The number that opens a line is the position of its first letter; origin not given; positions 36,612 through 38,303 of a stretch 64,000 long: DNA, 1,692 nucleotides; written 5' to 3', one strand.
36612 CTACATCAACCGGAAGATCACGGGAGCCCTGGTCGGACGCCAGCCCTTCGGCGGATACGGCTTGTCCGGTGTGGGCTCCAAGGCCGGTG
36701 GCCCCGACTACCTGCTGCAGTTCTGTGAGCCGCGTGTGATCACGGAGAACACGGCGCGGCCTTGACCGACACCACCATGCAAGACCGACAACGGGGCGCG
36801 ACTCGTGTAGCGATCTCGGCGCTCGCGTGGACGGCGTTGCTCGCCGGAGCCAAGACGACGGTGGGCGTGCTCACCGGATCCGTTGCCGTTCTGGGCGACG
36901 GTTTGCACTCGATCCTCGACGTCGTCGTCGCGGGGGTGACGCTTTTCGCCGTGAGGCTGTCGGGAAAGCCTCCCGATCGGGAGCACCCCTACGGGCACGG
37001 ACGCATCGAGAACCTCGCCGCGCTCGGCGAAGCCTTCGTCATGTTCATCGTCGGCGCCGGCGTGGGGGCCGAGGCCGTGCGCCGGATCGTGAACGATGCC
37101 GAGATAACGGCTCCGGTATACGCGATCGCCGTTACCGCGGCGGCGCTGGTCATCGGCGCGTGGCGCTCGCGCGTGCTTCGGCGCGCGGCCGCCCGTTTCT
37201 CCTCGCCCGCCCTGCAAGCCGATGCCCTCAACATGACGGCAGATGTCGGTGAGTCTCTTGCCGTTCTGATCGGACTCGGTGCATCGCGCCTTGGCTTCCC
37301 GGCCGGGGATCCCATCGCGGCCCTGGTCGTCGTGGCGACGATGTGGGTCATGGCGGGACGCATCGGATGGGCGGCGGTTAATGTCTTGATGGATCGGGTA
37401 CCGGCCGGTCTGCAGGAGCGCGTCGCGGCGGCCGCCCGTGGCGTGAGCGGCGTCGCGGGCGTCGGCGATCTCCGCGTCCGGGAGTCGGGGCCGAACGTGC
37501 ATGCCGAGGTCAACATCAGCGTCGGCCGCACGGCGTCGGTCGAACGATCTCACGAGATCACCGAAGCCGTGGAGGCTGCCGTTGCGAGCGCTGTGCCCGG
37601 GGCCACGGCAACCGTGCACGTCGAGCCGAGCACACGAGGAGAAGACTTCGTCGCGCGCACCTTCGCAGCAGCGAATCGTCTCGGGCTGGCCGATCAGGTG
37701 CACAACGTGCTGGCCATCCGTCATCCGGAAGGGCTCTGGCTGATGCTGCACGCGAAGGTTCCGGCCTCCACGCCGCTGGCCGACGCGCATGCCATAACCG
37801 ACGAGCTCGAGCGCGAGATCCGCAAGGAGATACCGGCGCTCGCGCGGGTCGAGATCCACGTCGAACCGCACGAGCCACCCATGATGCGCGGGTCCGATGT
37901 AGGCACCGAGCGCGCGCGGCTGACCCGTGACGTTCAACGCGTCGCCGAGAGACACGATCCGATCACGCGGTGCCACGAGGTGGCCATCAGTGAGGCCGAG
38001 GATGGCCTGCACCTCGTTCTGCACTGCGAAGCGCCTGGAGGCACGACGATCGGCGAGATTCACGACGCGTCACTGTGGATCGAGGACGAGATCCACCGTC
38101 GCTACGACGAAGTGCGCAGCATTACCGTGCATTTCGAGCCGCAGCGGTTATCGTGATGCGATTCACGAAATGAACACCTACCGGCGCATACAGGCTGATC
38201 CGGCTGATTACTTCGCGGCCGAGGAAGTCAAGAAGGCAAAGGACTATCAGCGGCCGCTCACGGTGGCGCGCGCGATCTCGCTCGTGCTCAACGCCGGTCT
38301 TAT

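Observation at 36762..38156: CDF metal transporter with duplicated C-terminal cytoplasmic domain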

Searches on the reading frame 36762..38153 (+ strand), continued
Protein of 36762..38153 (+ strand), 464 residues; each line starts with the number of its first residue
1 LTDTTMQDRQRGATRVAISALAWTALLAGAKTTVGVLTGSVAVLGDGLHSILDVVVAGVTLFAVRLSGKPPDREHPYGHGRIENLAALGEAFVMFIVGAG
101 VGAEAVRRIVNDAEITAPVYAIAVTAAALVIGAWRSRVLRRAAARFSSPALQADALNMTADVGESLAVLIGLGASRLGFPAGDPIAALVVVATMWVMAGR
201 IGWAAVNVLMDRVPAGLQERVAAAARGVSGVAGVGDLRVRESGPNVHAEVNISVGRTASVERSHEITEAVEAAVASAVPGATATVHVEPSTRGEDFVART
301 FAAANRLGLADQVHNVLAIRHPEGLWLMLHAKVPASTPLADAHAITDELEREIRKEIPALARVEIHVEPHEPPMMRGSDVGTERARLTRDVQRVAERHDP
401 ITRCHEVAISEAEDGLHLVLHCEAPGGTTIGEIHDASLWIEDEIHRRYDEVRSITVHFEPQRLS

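Call 16: find_related_loci(query=A1, collection=genome_contigs, flank=6000)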
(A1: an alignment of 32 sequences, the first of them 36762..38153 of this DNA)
Query A1 (464 aa) in genome_contigs; peptide patterns used: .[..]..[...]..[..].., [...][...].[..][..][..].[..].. (x = any residue, [..] = any of these).
600 stretches matched a pattern (row limit reached: there are more); 595 encode a relative of the query (tblastn E <= 1e-3); the best 80 are kept; 80 distinct loci.
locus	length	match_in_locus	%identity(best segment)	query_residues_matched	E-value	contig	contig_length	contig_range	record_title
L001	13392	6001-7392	81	1-464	0e+0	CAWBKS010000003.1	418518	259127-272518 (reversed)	MAG: uncultured Actinomycetes bacterium isolate MFD09212.bin.2.201 genome assembly, contig: contig_9748, whole genome sh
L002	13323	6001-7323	39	16-454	2e-82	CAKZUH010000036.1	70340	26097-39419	MAG TPA_asm: uncultured Chloroflexi bacterium isolate SRR5457059_bin.0_CONCOCT_v1.1_MAG genome assembly, contig: ERZ7950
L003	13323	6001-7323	39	16-454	3e-79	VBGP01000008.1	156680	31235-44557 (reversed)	MAG: Chloroflexi bacterium isolate CF_81 14_1009_12_40cm_scaffold_53, whole genome shotgun sequence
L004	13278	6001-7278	38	31-454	2e-76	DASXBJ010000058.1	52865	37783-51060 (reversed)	MAG TPA_asm: Candidatus Dormiibacterota bacterium isolate SMAG_U5031 k141_1217451, whole genome shotgun sequence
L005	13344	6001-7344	37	15-460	2e-76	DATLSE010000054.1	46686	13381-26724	MAG TPA_asm: Nitrosotalea sp. isolate SMAG_U13922 k141_1357081, whole genome shotgun sequence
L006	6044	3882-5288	35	1-460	2e-76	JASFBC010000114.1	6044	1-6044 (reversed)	MAG: Anaerolineae bacterium isolate PO_4 k141_488750, whole genome shotgun sequence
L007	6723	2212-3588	37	1-464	1e-75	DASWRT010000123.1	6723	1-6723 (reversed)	MAG TPA_asm: Stellaceae bacterium isolate SMAG_U3529 k141_639533, whole genome shotgun sequence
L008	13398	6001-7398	34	3-461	3e-71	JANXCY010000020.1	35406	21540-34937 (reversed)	MAG: Anaerolineae bacterium isolate SKYB88 NODE_20_length_35406_cov_37.099861, whole genome shotgun sequence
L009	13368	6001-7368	38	2-455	3e-76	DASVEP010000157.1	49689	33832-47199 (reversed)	MAG TPA_asm: Candidatus Dormiibacterota bacterium isolate SMAG_U2064 k141_145135, whole genome shotgun sequence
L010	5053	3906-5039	38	5-380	6e-68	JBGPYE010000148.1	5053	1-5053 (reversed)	MAG: Candidatus Dormibacteraceae bacterium isolate OBJ1_062018_090_20 k141_1801300_length_5053_cov_10.9430, whole genome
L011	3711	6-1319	32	24-460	3e-64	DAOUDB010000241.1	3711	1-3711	MAG TPA_asm: Thermoflexales bacterium isolate H89_890 133780, whole genome shotgun sequence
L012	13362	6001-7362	33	10-461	1e-63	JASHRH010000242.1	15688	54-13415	MAG: Acidobacteriaceae bacterium isolate JOPF096 JOPF_NEAR_contig_813978, whole genome shotgun sequence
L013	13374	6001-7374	36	1-462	8e-62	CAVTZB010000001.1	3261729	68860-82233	MAG: uncultured Solirubrobacteraceae bacterium isolate MFD09286.bin.1.186 genome assembly, contig: contig_24053, whole g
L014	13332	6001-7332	37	15-459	5e-61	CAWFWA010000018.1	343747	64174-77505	MAG: uncultured Solirubrobacteraceae bacterium isolate MFD09671.bin.2.116 genome assembly, contig: contig_6781, whole ge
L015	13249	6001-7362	36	11-462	3e-60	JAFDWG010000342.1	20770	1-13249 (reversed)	MAG: Actinomycetota bacterium isolate SZAS-15 LIN-677__342__length-20770, whole genome shotgun sequence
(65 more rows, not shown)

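Call 17: search_protein_representatives(protein=window:36762-38153:+)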
Query: 464 residues. Proteins with E-value up to 0.001 (for the whole library): 17504; up to 1e-10: 7013; up to 1e-30: 592. The best 150 are listed.
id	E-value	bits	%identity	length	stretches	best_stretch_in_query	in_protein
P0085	5.5e-143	493.5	55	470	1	11-462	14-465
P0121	6.9e-95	335.0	41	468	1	16-460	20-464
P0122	1.5e-87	310.8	69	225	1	246-462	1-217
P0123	3.5e-86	306.3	41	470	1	21-461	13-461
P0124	2.1e-81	290.6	39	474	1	3-461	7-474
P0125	1.2e-80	288.1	40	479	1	13-461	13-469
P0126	4.1e-79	283.1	34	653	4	16-462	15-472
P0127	3.5e-77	276.7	33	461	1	9-460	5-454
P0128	9.8e-73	262.0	37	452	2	15-370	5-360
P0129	3.7e-72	260.1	38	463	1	9-460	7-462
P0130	7.3e-72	259.2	36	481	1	16-461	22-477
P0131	1.2e-71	258.4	34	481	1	16-461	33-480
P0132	2.7e-71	257.3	35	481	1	16-461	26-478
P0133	2.7e-71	257.3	38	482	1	2-461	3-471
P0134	2.7e-70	254.0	34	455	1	16-446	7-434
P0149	9.6e-67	242.3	38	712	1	13-454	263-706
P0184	2.7e-61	224.3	38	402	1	13-387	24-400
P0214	3.8e-58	214.0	34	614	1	10-461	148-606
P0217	5.2e-58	213.5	33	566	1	9-455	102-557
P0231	7.2e-57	209.7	39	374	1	16-372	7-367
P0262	1.8e-53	198.6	34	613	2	7-291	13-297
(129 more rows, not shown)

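Call 30: predict_structure(alignment_id=A2)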
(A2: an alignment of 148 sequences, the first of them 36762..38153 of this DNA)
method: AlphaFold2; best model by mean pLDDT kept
length: 464 residues; sequences in the alignment: 148
mean_pLDDT: 95.4   pTM: 0.86
mean pLDDT of the five models: 95.4, 94.8, 94.5, 93.4, 93.3
residues with pLDDT >= 90: 447; 70-90: 14; 50-70: 3; < 50: 0
segments of 3 or more residues with pLDDT < 50: none
pLDDT, mean of each block of 10 residues (from residue 1): 83 94 96 96 94 93 93 94 93 94 97 94 97 96 92 92 96 96 97 94 94 95 98 97 93 96 98 96 97 95 96 96 98 97 98 96 97 94 98 98 98 97 98 98 98 98 82
secondary structure, 60 per line:
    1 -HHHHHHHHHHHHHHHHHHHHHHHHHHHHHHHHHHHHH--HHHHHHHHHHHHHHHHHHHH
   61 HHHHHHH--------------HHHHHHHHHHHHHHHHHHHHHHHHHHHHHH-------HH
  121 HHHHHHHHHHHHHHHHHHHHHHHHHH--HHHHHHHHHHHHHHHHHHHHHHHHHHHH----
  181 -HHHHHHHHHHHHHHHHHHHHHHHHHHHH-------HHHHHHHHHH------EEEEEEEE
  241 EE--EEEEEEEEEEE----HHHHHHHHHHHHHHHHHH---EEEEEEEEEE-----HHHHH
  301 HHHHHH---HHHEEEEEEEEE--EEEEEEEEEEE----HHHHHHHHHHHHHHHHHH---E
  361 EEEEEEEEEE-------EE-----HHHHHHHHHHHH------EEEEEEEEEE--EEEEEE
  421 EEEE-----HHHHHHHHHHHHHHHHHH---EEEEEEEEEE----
elements in order: H2-38 H41-67 H82-111 H119-146 H149-176 H182-209 H217-226 E233-242 E245-255 H260-277 E281-290 H296-306 E313-321 E324-334 H339-356 E360-370 H385-396 E403-412 E415-424 H430-447 E451-460

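Call 34: fold_search(model_id=the predicted structure, library=pdb)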
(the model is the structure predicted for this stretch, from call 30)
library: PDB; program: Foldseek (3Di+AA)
matches with E <= 10: 1063; with E <= 0.001: 58
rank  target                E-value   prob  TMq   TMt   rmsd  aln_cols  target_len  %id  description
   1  8f6e_A                3.8e-15  1.00  0.50  0.78   4.0       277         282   24  Cryo-EM structure of a Zinc-loaded wild-type YiiP-Fab complex (released 2023-02-08)
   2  5vrf_A                2.9e-14  1.00  0.49  0.75   5.0       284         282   24  CryoEM Structure of the Zinc Transporter YiiP from helical crystals (released 2018-03-14)
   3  8f6j_A                6.3e-14  1.00  0.49  0.76   4.3       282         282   25  Cryo-EM structure of a Zinc-loaded D287A mutant of the YiiP-Fab complex (released 2023-02-08)
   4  3h90_A                1.1e-13  1.00  0.50  0.78   4.9       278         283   29  Structural basis for the autoregulation of the zinc transporter YiiP (released 2009-09-08)
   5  8f6h_A                2.1e-13  1.00  0.47  0.71   5.2       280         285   24  Cryo-EM structure of a Zinc-loaded asymmetrical TMD D70A mutant of the YiiP-Fab complex (released 2023-02-08)
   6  8f6h_B                3.1e-13  1.00  0.43  0.67   5.6       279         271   23  Cryo-EM structure of a Zinc-loaded asymmetrical TMD D70A mutant of the YiiP-Fab complex (released 2023-02-08)
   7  8f6f_A                3.5e-13  1.00  0.47  0.73   5.2       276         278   24  Cryo-EM structure of a Zinc-loaded D51A mutant of the YiiP-Fab complex (released 2023-02-08)
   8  8f6k_B                8.7e-13  1.00  0.41  0.63   9.7       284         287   23  Cryo-EM structure of a Zinc-loaded H263A/D287A mutant of the YiiP-Fab complex (released 2023-02-08)
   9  8j80_B                2.4e-12  1.00  0.47  0.71   4.7       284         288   16  Cryo-EM structure of hZnT7-Fab complex in zinc state 1, determined in heterogeneous conformations- one subunit in an i (released 2023-09-20)
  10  9jj1_A                5.0e-12  1.00  0.47  0.67   5.3       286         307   20  Cryo-EM structure of human ZnT3 (released 2025-06-04)
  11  8j7v_B                5.8e-12  1.00  0.46  0.72   4.0       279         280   16  Cryo-EM structure of hZnT7-Fab complex in zinc-unbound state, determined in heterogeneous conformations- one subunit i (released 2023-09-20)
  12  8j7w_B                1.1e-11  1.00  0.44  0.68   4.9       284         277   16  Cryo-EM structure of hZnT7-Fab complex in zinc state 2, determined in heterogeneous conformations- one subunit in an i (released 2023-09-20)
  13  8xma_B                1.5e-11  1.00  0.46  0.66   4.9       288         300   20  Cryo-EM structure of human ZnT1 WT, in the presence of zinc, determined in an outward-facing conformation (released 2024-10-30)
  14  8f6i_A                1.5e-11  1.00  0.42  0.65   5.6       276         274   22  Cryo-EM structure of a Zinc-loaded symmetrical D70A mutant of the YiiP-Fab complex (released 2023-02-08)
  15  8f6i_B                1.6e-11  1.00  0.46  0.72   4.6       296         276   24  Cryo-EM structure of a Zinc-loaded symmetrical D70A mutant of the YiiP-Fab complex (released 2023-02-08)
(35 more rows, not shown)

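Call 52: search_protein_families(library=pfam, proteins=[P0126, P0149, P0214, P0217, P0262, P0231, P0184], max_evalue=0.001)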
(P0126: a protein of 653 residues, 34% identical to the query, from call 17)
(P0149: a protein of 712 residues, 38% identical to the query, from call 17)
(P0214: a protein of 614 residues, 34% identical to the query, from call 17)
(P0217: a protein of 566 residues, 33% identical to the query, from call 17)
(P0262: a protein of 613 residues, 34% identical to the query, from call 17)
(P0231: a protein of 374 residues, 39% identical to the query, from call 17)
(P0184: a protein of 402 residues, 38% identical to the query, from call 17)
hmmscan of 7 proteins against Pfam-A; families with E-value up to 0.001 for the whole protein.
P0126 (653 aa): 2 families
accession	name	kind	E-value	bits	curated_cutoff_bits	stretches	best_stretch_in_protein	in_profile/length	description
PF16916.11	ZT_dimer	-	1.4e-66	220.9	26.7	5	229-299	7-77/78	Dimerisation domain of Zinc Transporter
PF01545.26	Cation_efflux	-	3.6e-44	151.4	26.6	1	20-220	4-198/198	Cation efflux family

P0149 (712 aa): 3 families
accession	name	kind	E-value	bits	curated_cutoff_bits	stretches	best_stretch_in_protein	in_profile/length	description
PF01545.26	Cation_efflux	-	5.2e-44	150.8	26.6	1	269-461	3-198/198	Cation efflux family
PF16916.11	ZT_dimer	-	2.8e-20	72.5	26.7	2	469-539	6-76/78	Dimerisation domain of Zinc Transporter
PF06736.16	TMEM175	-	2.3e-13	50.8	25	1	16-95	1-85/88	Endosomal/lysosomal potassium channel TMEM175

P0214 (614 aa): 2 families
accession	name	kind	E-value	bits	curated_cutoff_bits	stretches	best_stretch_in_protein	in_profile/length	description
PF01545.26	Cation_efflux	-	1.6e-40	139.5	26.6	1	157-357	3-198/198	Cation efflux family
PF16916.11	ZT_dimer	-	3.7e-38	129.8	26.7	3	365-436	6-78/78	Dimerisation domain of Zinc Transporter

P0217 (566 aa): 2 families
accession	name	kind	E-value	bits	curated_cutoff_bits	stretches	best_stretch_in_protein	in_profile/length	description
PF01545.26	Cation_efflux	-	5.4e-39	134.5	26.6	1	111-313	2-198/198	Cation efflux family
PF16916.11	ZT_dimer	-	3.8e-27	94.6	26.7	3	322-392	7-77/78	Dimerisation domain of Zinc Transporter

P0262 (613 aa): 2 families
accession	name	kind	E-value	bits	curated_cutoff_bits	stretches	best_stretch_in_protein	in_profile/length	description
PF01545.26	Cation_efflux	-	1.3e-81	273.5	26.6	2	24-217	2-198/198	Cation efflux family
PF16916.11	ZT_dimer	-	1.9e-34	117.9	26.7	2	223-295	5-77/78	Dimerisation domain of Zinc Transporter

P0231 (374 aa): 2 families
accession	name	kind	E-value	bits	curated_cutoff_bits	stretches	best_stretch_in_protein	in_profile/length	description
PF01545.26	Cation_efflux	-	7.8e-41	140.5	26.6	1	12-207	5-198/198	Cation efflux family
PF16916.11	ZT_dimer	-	1.5e-32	111.9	26.7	2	212-286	3-77/78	Dimerisation domain of Zinc Transporter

P0184 (402 aa): 2 families
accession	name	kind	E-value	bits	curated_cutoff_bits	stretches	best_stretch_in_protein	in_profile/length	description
PF01545.26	Cation_efflux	-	2.4e-43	148.7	26.6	1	29-222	2-198/198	Cation efflux family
PF16916.11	ZT_dimer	-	4e-33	113.7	26.7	2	226-301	2-77/78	Dimerisation domain of Zinc Transporter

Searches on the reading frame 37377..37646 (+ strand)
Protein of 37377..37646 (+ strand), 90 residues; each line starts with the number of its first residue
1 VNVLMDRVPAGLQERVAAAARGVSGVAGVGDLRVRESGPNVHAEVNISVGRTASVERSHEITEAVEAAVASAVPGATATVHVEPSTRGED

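Call 5: search_protein_families(library=pfam, proteins=[window:37377-37646:+], max_evalue=10)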
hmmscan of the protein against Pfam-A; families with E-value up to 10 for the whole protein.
seq(90 aa): 3 families
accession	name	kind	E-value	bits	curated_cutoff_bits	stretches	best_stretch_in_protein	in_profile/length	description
PF16916.11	ZT_dimer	-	1.2e-17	64.2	26.7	1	13-84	6-77/78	Dimerisation domain of Zinc Transporter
PF01819.22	Levi_coat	-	0.054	14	25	1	16-78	19-81/132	Levivirus coat protein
PF22650.2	At5g48480-like_C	-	0.26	12.1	27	1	62-83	6-25/50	Glyoxalase At5g48480-like C-terminal domain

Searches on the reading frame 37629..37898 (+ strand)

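Call 5: search_protein_families(library=pfam, proteins=[window:37629-37898:+], max_evalue=10)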
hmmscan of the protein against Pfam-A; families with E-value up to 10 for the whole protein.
seq(90 aa): 1 family
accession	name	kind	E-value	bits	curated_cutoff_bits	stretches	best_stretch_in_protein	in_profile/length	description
PF16916.11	ZT_dimer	-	4e-11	43.2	26.7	1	14-81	12-78/78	Dimerisation domain of Zinc Transporter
